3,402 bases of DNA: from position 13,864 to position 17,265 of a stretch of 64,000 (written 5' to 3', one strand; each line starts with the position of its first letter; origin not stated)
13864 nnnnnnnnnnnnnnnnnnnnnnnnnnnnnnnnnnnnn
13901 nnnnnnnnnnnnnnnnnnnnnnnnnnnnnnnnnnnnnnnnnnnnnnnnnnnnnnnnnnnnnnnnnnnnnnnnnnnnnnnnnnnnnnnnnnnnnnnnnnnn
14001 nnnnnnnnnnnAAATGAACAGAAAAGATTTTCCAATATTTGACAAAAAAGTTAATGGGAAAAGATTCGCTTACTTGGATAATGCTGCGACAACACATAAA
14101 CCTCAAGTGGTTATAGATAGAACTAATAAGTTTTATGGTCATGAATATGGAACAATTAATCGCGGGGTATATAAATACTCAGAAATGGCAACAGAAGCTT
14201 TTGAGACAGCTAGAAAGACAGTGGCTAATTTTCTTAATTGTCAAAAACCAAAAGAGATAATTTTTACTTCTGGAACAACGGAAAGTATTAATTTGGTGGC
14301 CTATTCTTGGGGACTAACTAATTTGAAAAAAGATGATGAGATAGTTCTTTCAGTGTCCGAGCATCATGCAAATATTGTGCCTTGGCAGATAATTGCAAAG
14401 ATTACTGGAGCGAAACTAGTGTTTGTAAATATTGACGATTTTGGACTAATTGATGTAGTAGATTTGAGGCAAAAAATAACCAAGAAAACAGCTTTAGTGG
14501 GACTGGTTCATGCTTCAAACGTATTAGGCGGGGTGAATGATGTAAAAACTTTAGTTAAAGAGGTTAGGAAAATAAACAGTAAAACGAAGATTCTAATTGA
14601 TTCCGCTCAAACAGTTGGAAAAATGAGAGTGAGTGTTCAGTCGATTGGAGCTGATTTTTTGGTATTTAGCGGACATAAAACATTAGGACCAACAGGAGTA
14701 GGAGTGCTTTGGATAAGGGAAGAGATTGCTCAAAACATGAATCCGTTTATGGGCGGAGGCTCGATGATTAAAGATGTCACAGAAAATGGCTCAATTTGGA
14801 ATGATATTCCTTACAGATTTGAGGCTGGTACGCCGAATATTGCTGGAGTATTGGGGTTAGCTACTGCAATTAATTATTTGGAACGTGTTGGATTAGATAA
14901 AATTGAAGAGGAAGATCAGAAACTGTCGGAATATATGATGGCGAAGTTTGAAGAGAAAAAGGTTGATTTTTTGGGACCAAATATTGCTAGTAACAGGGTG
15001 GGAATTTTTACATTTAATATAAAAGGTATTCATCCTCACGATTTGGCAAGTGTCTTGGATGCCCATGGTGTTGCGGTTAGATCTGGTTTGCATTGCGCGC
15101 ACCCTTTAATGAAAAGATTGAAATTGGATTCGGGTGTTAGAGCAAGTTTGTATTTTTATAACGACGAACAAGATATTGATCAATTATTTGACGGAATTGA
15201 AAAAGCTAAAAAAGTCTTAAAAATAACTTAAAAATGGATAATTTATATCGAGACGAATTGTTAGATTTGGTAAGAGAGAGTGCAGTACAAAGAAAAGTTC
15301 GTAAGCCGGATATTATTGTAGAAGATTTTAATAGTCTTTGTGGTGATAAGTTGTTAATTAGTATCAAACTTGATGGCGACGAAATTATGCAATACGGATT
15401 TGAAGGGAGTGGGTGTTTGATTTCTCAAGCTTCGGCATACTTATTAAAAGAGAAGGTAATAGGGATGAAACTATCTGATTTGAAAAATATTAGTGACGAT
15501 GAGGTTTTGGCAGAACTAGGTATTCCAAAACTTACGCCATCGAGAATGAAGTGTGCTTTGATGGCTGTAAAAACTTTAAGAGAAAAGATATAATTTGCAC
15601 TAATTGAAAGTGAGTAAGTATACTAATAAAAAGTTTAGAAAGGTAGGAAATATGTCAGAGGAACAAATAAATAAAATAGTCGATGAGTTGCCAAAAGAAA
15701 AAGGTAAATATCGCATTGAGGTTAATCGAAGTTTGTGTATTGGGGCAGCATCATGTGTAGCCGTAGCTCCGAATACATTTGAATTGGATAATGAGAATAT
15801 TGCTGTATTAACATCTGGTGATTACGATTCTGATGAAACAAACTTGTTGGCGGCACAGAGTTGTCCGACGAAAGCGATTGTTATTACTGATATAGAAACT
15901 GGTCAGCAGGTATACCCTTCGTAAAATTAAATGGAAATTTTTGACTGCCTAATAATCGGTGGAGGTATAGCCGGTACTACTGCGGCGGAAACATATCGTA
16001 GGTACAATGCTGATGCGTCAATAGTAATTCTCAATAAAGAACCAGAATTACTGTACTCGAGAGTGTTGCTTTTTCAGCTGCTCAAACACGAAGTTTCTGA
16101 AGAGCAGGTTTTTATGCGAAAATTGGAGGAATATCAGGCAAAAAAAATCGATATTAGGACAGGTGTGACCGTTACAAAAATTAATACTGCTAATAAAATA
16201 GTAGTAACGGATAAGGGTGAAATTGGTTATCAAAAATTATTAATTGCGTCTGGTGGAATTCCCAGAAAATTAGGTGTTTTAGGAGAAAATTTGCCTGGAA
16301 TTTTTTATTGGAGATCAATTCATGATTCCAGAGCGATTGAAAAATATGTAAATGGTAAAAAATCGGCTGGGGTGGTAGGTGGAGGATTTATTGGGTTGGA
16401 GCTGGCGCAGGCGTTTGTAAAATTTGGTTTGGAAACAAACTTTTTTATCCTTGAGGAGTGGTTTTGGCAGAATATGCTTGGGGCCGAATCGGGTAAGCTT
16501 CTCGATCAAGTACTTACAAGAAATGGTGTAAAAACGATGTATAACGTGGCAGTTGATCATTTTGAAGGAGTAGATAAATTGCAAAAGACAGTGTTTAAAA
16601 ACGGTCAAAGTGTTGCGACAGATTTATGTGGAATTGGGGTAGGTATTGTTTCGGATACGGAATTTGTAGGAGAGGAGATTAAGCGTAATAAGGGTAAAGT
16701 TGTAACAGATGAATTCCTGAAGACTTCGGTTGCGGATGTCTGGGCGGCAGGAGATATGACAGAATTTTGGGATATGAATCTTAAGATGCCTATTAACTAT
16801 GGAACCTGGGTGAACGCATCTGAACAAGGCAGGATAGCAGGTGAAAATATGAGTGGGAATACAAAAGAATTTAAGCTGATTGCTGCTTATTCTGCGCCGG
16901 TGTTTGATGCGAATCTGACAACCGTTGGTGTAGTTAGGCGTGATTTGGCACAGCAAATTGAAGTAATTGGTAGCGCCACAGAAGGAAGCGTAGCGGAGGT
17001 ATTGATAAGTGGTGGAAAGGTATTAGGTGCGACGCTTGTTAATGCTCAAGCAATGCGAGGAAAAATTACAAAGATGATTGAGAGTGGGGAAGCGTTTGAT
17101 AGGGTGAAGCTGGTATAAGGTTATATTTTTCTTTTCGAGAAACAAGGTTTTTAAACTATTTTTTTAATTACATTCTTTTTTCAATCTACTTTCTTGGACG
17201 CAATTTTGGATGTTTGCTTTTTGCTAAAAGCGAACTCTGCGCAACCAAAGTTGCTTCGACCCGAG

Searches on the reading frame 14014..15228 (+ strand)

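Call 102: search_protein_families(library=ncbifam, proteins=[window:14014-15228:+], max_evalue=1e-10)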
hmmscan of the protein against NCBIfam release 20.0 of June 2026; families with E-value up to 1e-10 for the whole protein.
window:14014-15228:+ (405 aa): 17 families
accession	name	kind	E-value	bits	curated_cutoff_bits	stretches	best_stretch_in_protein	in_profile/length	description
TIGR01979.1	sufS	subfamily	1.8e-158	527.6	475.1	1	3-402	4-402/403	SufS family cysteine desulfurase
NF041166.1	f2_encap_cargo1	exception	1.8e-143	479.9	800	1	3-397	231-622/623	family 2A encapsulin nanocompartment cargo protein cysteine desulfurase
NF006791.0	PRK09295.1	equivalog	7.6e-124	413.9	661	1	3-402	9-405/406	cysteine desulfurase SufS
NF008126.0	PRK10874.1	equivalog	4.5e-108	361.9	607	1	3-402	10-399/401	cysteine desulfurase CsdA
TIGR03392.1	FeS_syn_CsdA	equivalog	1.9e-106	356.6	493.6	1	3-402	7-396/398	cysteine desulfurase CsdA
TIGR01977.1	am_tr_V_EF2568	hypoth_equivalog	1.1e-73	248.5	377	1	20-396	2-374/376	cysteine desulfurase family protein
TIGR01976.1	am_tr_V_VC1184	hypoth_equivalog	2.5e-60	204.8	352.35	1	3-393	7-399/401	cysteine desulfurase-like protein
NF040779.1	Sec_lyase_SclA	exception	5.7e-54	183.5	525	1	20-395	2-373/378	selenocysteine lyase SclA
TIGR03402.1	FeS_nifS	equivalog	5.7e-50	170.1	530.75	1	20-363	2-323/379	cysteine desulfurase NifS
TIGR03235.1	DNA_S_dndA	equivalog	5.8e-46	157.4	480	1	20-362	1-325/353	cysteine desulfurase DndA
TIGR02006.1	IscS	equivalog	2.3e-37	129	643.2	1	19-251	5-233/402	IscS subfamily cysteine desulfurase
NF010611.0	PRK14012.1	equivalog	1.9e-36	125.9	548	1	19-251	7-237/406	IscS subfamily cysteine desulfurase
TIGR03403.1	nifS_epsilon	equivalog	1.8e-35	122.5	587.7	1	20-398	2-372/382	NifS family cysteine desulfurase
NF002806.0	PRK02948.1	subfamily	4.2e-30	105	304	1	20-321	3-282/381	IscS subfamily cysteine desulfurase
TIGR04343.1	egtE_PLP_lyase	equivalog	7.2e-19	67.8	400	1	20-298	16-273/370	ergothioneine biosynthesis PLP-dependent enzyme EgtE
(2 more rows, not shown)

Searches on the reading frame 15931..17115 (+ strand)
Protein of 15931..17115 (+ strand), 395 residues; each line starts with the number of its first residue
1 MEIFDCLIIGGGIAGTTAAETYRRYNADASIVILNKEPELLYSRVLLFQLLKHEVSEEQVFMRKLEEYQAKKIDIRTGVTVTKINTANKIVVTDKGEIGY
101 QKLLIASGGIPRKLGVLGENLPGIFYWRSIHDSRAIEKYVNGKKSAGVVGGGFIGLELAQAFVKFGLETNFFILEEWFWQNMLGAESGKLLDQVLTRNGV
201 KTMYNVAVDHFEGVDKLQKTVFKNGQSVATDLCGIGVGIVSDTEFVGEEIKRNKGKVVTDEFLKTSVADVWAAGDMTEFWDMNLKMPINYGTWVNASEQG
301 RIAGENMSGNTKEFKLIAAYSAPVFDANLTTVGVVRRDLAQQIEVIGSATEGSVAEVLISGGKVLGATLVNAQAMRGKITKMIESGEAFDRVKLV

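Call 102: search_protein_families(library=ncbifam, proteins=[window:15931-17115:+], max_evalue=1e-10)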
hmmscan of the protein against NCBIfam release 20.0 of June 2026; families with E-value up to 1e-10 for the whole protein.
window:15931-17115:+ (395 aa): 28 families (the best 25 are shown)
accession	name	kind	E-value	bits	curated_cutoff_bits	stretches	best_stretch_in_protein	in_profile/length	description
NF041682.1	ant_diox_AndAa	equivalog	5.6e-49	166.9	650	1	7-394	7-395/406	anthranilate 1,2-dioxygenase system ferredoxin--NAD(+) reductase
TIGR03385.1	CoA_CoA_reduc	equivalog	4.5e-45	154.2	578.8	1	7-342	3-350/439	CoA-disulfide reductase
NF042949.2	3PPDioc_HcaD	equivalog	2e-44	151.9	450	1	7-390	5-385/386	3-phenylpropionate/cinnamic acid dioxygenase ferredoxin--NAD(+) reductase subunit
TIGR02374.1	nitri_red_nirB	equivalog_domain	2.3e-42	145.4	578.35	1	8-384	3-383/794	nitrite reductase large subunit NirB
NF045765.1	PhenlGlyoxDHPadH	equivalog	2e-41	142.3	475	1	6-383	5-386/416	NADH-dependent phenylglyoxylate dehydrogenase subunit epsilon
NF007123.0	PRK09564.1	equivalog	2.1e-36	125.6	458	1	7-338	4-346/444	CoA-disulfide reductase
NF007286.0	PRK09754.1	equivalog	3.2e-34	118.4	447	1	7-392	7-388/400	phenylpropionate dioxygenase ferredoxin reductase subunit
NF046103.1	NOXase_Strep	equivalog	3.2e-32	112.1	600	1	7-335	3-340/442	H2O-forming NADH oxidase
NF011565.0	PRK14989.1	subfamily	1.2e-27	96.4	883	1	6-281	6-287/847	nitrite reductase large subunit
NF010037.0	PRK13512.1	equivalog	3.4e-26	92.1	394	1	7-342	5-346/438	CoA-disulfide reductase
NF003437.0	PRK04965.1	equivalog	2.2e-24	86.1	392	1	6-279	5-277/378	NADH:flavorubredoxin reductase NorW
TIGR01350.1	lipoamide_DH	equivalog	1.6e-20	73.3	408.8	1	72-312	101-334/461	dihydrolipoyl dehydrogenase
TIGR02053.1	MerA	equivalog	2.1e-19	69.8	454.45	1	22-343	55-365/465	mercury(II) reductase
NF005883.0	PRK07845.1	equivalog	3.6e-16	59.2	479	1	72-341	110-369/466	NAD(P)H-quinone dehydrogenase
TIGR01292.1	TRX_reduct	equivalog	4.1e-15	55.4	343.45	1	5-279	2-277/300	thioredoxin-disulfide reductase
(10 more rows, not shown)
